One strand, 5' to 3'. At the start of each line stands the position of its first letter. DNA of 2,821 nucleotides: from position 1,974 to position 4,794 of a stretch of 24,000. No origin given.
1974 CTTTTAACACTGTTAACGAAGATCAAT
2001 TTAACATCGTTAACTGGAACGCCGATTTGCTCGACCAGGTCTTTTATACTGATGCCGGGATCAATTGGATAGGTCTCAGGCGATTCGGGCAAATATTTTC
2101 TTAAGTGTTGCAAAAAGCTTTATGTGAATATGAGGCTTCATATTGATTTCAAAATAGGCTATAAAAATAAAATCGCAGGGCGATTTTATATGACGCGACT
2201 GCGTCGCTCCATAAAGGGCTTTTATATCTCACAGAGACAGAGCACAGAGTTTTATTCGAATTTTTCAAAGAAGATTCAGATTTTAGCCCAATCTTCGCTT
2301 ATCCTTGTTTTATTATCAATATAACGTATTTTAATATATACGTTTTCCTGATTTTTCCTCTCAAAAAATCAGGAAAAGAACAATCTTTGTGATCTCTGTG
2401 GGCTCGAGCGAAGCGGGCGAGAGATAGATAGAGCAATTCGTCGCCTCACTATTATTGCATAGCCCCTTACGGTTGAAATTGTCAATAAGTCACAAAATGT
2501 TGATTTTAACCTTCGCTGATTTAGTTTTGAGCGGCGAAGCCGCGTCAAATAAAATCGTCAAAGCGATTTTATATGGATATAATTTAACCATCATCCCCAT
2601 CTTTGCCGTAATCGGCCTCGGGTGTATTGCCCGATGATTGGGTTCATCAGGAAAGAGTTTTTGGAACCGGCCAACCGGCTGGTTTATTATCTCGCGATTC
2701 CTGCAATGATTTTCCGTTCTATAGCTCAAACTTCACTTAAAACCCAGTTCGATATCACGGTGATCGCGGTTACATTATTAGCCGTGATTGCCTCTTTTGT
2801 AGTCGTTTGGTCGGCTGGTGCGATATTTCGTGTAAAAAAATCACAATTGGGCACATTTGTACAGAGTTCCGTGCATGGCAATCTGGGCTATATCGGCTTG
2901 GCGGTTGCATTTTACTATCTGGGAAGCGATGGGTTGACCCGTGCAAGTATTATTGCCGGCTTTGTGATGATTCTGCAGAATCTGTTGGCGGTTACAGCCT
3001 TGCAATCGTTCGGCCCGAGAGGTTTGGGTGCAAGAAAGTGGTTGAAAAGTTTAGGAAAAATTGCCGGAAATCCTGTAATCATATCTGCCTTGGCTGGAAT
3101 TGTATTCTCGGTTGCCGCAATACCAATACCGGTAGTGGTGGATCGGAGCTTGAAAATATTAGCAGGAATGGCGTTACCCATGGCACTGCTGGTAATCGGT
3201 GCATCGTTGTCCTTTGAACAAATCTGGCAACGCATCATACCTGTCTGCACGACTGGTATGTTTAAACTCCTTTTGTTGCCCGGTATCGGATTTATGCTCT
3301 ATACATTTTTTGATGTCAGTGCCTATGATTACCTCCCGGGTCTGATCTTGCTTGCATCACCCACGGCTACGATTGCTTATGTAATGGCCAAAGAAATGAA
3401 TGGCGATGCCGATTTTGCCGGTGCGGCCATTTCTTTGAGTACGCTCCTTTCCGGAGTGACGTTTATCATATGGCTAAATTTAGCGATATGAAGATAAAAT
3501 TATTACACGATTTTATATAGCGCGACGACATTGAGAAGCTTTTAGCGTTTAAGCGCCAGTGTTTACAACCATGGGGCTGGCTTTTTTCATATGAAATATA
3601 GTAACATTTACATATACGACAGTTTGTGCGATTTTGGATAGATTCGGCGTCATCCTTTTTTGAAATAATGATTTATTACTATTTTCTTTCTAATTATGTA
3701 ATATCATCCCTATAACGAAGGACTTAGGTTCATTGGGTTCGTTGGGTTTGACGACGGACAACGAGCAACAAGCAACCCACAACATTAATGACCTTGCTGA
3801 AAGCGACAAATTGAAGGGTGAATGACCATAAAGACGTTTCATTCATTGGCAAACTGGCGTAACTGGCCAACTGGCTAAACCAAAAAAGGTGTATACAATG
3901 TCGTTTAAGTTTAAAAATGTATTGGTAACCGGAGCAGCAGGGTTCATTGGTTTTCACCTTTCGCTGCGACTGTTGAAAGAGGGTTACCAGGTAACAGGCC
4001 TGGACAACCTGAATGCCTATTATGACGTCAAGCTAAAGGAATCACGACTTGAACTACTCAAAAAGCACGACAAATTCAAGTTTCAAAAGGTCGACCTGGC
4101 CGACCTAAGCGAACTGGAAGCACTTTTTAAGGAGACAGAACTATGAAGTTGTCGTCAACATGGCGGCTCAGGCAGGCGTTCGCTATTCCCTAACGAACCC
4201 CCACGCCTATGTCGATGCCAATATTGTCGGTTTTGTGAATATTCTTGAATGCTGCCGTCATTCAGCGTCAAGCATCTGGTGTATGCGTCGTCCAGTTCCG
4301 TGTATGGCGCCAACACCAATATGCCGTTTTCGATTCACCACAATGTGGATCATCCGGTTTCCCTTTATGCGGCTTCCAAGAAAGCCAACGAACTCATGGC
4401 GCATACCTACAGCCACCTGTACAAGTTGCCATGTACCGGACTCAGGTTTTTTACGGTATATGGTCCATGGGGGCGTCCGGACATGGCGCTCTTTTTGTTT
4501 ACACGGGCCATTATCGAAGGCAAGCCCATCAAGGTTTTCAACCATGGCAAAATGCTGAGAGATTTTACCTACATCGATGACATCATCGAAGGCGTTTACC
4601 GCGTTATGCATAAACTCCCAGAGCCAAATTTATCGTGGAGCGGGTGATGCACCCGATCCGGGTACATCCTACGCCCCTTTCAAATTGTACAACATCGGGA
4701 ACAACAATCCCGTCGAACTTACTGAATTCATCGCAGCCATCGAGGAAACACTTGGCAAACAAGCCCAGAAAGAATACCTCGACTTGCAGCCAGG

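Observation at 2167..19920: Abundant ~43-bp double-hairpin element with gene-polar orientation (REP/BIME-like family)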

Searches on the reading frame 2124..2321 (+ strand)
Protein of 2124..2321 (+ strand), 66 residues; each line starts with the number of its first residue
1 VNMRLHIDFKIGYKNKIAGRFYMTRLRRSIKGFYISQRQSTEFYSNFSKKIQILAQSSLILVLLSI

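Call 40: search_protein_families(library=pfam, proteins=[window:2124-2321:+], max_evalue=0.01)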
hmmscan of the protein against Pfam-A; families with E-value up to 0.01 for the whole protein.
window:2124-2321:+ (66 aa): 0 families

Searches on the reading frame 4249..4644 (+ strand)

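Call 40: search_protein_families(library=pfam, proteins=[window:4249-4644:+], max_evalue=0.01)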
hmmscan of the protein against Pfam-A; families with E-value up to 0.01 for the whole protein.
window:4249-4644:+ (132 aa): 4 families
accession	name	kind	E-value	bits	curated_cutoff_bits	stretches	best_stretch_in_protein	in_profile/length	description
PF01370.27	Epimerase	-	4e-27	95.6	20.9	1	6-122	106-227/240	NAD dependent epimerase/dehydratase family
PF16363.11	GDP_Man_Dehyd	-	1.7e-16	61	27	1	9-122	123-239/332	GDP-mannose 4,6 dehydratase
PF04321.23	RmlD_sub_bind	-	0.0014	18.3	27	1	9-122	95-199/287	RmlD substrate binding domain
PF01073.25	3Beta_HSD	-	0.0089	15.5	22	0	6-112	107-221/280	3-beta hydroxysteroid dehydrogenase/isomerase family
